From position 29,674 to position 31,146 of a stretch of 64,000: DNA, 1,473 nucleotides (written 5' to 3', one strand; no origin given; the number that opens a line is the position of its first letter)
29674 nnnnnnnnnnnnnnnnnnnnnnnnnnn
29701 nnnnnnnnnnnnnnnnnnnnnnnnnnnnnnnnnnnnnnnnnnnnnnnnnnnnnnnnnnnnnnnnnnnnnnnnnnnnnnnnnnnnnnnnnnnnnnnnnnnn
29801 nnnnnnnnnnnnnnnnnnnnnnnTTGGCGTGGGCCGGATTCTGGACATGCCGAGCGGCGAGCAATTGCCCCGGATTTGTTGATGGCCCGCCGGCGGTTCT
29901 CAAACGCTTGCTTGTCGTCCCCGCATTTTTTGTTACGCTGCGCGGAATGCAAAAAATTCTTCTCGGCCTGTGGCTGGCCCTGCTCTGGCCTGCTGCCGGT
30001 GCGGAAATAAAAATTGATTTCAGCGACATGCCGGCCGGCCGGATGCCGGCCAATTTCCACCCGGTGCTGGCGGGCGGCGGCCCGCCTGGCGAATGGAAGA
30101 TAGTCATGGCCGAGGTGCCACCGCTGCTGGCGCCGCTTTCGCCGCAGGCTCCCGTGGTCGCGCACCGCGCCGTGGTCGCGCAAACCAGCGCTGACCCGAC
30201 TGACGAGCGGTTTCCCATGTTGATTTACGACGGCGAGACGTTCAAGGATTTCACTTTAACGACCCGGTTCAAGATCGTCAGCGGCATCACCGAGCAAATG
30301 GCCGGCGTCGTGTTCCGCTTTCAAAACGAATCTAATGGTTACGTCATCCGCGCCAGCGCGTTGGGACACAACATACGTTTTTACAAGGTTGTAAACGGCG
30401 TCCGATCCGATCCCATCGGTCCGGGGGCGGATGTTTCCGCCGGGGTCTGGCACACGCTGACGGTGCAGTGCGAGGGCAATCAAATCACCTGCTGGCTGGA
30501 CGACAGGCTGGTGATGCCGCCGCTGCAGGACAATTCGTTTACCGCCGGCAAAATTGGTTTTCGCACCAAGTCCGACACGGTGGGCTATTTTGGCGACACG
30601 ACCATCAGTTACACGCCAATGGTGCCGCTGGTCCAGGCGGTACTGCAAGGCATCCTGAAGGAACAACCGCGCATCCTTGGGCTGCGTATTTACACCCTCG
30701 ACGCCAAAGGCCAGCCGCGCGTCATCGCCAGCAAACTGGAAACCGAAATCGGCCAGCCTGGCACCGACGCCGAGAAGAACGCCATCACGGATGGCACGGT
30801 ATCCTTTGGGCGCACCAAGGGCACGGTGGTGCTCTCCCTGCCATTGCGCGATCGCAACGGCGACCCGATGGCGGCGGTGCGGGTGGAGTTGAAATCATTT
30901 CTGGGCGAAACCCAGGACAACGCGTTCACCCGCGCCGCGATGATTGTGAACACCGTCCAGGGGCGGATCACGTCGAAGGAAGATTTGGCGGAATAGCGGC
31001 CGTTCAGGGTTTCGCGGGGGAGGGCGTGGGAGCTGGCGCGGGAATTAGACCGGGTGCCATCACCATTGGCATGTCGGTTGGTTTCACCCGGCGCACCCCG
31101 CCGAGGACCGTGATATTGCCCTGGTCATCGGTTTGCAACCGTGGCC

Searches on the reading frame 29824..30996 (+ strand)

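Call 83: search_protein_families(library=pfam, proteins=[window:29824-30996:+], max_evalue=0.00001)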
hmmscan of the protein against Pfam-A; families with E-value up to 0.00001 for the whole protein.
window:29824-30996:+ (390 aa): 1 family
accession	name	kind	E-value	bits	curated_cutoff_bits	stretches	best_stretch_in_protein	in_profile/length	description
PF06439.18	3keto-disac_hyd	-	1.2e-09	38.9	26.8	1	123-253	35-179/187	3-keto-disaccharide hydrolase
